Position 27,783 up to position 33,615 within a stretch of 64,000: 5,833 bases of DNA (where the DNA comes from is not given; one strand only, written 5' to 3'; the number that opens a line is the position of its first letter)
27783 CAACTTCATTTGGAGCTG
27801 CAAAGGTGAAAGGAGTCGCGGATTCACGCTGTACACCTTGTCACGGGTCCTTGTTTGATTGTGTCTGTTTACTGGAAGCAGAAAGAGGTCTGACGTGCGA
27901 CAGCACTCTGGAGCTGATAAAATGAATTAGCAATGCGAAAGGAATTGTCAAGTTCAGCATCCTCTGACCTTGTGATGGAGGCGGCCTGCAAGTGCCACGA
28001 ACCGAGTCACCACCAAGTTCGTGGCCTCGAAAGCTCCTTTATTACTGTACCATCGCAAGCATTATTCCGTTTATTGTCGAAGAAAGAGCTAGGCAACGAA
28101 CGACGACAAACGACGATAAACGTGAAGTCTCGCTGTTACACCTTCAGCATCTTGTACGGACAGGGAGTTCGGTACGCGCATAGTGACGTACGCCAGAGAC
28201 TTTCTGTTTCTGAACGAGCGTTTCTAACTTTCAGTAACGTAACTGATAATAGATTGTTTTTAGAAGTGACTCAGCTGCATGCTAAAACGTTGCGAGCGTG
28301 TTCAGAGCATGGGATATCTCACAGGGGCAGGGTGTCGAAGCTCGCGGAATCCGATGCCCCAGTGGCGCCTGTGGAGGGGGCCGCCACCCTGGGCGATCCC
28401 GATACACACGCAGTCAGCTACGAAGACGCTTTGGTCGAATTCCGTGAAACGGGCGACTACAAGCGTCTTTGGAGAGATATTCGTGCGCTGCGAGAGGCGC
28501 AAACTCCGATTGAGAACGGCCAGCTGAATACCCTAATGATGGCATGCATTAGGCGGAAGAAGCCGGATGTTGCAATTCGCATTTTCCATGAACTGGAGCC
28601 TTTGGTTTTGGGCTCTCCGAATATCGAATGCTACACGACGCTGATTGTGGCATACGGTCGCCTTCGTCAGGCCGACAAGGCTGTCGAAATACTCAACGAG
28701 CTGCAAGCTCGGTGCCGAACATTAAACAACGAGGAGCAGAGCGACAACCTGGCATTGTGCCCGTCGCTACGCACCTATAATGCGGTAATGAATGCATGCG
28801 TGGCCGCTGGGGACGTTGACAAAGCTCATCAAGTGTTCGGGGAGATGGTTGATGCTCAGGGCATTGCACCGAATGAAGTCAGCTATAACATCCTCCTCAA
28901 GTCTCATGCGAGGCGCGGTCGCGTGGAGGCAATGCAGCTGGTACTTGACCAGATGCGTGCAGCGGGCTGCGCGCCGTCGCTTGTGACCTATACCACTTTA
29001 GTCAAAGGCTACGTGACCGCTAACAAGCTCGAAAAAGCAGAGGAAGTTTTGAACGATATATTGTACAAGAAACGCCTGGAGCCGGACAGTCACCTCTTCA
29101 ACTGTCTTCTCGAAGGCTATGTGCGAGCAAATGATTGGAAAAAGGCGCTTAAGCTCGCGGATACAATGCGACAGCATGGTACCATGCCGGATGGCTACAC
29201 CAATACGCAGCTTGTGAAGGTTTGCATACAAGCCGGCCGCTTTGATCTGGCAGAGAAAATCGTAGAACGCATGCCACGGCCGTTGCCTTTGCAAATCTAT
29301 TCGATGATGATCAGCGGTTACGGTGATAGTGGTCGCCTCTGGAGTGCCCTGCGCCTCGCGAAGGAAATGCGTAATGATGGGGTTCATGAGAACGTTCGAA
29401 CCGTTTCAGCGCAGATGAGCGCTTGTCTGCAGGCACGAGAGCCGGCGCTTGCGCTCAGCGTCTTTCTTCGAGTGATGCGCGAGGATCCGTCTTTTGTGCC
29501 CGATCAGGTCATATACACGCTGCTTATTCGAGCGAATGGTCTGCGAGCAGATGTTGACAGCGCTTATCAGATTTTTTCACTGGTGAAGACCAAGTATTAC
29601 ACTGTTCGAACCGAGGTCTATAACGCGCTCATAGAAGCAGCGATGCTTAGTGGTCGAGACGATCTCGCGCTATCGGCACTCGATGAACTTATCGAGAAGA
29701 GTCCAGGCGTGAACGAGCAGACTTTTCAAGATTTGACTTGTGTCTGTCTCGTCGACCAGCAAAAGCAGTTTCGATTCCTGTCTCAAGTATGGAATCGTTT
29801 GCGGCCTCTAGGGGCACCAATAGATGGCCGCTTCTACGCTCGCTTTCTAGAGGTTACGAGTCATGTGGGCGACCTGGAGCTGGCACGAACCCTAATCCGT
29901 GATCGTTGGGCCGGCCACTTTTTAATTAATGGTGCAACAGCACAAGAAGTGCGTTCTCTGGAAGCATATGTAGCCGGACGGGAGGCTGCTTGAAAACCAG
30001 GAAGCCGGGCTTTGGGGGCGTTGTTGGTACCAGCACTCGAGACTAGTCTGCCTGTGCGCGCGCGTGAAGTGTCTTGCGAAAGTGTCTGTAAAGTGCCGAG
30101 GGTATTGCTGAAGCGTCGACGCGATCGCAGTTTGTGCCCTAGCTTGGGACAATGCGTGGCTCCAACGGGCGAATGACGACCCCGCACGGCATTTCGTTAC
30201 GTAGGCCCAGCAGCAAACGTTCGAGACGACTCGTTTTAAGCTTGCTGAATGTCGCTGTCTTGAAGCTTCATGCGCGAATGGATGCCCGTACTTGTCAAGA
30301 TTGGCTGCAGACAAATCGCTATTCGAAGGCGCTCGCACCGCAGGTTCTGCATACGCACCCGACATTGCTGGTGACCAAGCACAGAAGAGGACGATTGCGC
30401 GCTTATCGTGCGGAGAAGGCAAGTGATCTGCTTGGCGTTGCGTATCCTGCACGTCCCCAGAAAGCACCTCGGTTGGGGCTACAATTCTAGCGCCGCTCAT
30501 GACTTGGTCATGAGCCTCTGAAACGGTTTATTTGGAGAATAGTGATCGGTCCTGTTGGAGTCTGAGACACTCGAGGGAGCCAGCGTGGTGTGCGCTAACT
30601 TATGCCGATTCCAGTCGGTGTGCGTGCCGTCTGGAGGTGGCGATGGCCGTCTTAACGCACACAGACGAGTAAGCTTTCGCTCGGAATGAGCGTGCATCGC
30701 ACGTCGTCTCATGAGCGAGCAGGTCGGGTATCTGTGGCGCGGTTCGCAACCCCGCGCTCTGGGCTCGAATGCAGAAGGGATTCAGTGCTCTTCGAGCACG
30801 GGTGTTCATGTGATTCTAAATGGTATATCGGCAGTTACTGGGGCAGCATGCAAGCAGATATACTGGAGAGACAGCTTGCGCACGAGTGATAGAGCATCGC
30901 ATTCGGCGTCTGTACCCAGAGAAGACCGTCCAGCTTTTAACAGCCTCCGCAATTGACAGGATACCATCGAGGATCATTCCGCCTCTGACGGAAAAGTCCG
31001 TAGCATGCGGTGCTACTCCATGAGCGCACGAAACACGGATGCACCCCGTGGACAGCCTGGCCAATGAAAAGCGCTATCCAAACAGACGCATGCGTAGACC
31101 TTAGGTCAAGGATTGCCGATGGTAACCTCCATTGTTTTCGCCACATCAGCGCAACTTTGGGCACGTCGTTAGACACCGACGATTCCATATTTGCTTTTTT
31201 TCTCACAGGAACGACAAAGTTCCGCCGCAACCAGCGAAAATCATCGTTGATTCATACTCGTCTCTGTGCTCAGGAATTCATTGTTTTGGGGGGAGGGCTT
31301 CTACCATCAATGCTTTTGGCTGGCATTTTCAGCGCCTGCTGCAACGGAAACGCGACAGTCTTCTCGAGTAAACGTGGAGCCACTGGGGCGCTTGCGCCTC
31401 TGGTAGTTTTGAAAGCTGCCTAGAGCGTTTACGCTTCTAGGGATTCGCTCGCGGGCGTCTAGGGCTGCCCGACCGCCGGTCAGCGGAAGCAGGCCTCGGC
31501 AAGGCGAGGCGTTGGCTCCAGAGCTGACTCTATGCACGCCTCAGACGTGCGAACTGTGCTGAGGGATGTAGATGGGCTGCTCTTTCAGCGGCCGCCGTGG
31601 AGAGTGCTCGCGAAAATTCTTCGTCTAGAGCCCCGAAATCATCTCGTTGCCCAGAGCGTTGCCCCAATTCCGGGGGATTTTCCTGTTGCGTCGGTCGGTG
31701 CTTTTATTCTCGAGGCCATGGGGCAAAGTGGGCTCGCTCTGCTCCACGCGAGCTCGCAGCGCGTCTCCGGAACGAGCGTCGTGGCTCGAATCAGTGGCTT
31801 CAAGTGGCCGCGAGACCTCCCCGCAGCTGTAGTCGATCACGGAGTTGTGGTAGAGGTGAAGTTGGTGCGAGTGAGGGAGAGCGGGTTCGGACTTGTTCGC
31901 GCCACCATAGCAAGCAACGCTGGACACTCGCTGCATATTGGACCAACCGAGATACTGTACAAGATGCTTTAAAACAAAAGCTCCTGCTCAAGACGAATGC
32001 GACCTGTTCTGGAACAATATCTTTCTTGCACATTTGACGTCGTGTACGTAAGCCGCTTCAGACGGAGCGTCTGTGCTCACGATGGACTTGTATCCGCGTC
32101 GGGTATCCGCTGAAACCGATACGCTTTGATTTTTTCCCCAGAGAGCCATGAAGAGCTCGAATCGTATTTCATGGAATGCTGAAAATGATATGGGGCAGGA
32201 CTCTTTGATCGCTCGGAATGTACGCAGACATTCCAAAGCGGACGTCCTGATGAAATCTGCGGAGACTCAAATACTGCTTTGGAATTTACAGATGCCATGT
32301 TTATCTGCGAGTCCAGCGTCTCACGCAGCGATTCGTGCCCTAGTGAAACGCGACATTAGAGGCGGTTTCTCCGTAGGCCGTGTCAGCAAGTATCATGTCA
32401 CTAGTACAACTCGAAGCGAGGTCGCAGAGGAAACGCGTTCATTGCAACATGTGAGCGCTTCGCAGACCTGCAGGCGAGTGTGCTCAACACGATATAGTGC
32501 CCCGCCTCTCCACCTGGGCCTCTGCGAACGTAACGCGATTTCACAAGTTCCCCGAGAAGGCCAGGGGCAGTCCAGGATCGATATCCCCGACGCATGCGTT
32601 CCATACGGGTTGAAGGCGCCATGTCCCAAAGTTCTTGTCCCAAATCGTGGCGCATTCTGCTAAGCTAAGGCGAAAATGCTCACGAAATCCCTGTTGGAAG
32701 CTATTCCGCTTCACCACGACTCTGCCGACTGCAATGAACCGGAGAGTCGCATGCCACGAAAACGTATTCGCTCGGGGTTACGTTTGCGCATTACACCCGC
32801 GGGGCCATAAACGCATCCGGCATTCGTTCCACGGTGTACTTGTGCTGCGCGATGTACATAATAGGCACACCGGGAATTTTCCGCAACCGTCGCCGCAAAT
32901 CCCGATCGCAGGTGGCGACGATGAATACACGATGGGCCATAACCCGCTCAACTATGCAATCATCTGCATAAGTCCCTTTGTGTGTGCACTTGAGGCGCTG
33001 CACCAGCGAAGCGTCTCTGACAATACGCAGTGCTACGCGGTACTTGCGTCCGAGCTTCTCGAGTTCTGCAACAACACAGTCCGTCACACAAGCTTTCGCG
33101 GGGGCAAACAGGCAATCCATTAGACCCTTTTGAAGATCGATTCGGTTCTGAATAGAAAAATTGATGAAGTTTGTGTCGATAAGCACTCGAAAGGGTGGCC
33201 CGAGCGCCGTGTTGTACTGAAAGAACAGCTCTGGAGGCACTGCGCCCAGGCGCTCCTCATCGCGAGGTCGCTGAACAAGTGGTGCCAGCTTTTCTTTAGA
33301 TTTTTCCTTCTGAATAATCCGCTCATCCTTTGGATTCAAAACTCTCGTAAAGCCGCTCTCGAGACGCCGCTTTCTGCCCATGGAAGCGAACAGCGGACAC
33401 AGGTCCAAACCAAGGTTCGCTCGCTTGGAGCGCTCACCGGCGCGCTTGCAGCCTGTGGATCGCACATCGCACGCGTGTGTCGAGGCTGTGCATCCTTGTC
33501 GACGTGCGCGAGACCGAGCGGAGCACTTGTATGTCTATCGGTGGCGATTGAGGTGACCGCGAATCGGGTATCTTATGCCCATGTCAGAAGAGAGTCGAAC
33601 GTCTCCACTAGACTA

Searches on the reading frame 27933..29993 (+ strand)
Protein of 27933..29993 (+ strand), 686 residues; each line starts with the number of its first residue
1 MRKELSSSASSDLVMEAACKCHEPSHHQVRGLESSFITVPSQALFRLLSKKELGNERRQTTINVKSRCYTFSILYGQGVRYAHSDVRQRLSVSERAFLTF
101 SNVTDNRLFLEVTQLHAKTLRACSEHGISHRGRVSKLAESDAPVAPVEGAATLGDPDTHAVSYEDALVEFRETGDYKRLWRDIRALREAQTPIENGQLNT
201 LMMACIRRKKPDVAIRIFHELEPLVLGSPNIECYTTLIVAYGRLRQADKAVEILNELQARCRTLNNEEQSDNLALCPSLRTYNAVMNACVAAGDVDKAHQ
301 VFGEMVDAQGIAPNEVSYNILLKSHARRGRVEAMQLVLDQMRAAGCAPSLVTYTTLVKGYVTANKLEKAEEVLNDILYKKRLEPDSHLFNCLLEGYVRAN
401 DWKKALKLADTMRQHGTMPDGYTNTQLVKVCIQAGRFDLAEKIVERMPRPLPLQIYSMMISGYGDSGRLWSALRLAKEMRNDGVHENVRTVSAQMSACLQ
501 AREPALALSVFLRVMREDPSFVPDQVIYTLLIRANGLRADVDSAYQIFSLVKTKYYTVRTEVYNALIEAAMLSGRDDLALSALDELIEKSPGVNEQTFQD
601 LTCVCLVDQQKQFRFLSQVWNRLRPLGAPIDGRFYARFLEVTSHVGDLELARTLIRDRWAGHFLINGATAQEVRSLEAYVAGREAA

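Call 8: search_protein_families(library=pfam, proteins=[window:27933-29993:+], max_evalue=0.001)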
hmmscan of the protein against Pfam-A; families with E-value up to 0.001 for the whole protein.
window:27933-29993:+ (686 aa): 8 families
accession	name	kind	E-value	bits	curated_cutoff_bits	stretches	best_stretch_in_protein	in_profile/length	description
PF13041.12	PPR_2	-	3.2e-56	187.7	30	5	277-326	1-49/50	PPR repeat family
PF01535.26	PPR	-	2.6e-51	168.8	25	3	281-307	2-28/31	PPR repeat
PF12854.13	PPR_1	-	1.2e-43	146.9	23.8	4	345-375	2-32/34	PPR repeat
PF13812.12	PPR_3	-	2.2e-36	124.2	25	2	275-324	11-59/63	Pentatricopeptide repeat domain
PF17177.10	PPR_long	-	4.1e-25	88.9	27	2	337-443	76-181/211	Pentacotripeptide-repeat region of PRORP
PF13428.12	TPR_14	-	4e-13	49.1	23.5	0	561-592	2-33/44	Tetratricopeptide repeat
PF14559.12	TPR_19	-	1.3e-11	45.1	25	0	398-452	3-56/68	Tetratricopeptide repeat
PF12921.12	ATP13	-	2.6e-05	24.5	26.7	0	365-413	32-80/114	Mitochondrial ATPase expression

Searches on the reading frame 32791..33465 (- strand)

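Call 76: search_protein_families(library=pfam, proteins=[window:32791-33465:-], max_evalue=0.001)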
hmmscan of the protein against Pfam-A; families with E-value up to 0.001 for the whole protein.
window:32791-33465:- (224 aa): 2 families
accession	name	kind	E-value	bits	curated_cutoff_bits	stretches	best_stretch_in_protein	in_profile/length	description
PF04900.18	Fcf1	-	3.3e-32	111.2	21.4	1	117-214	1-99/99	Fcf1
PF18477.7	PIN_9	-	3.2e-09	37.5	26.3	1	94-207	1-115/116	PIN like domain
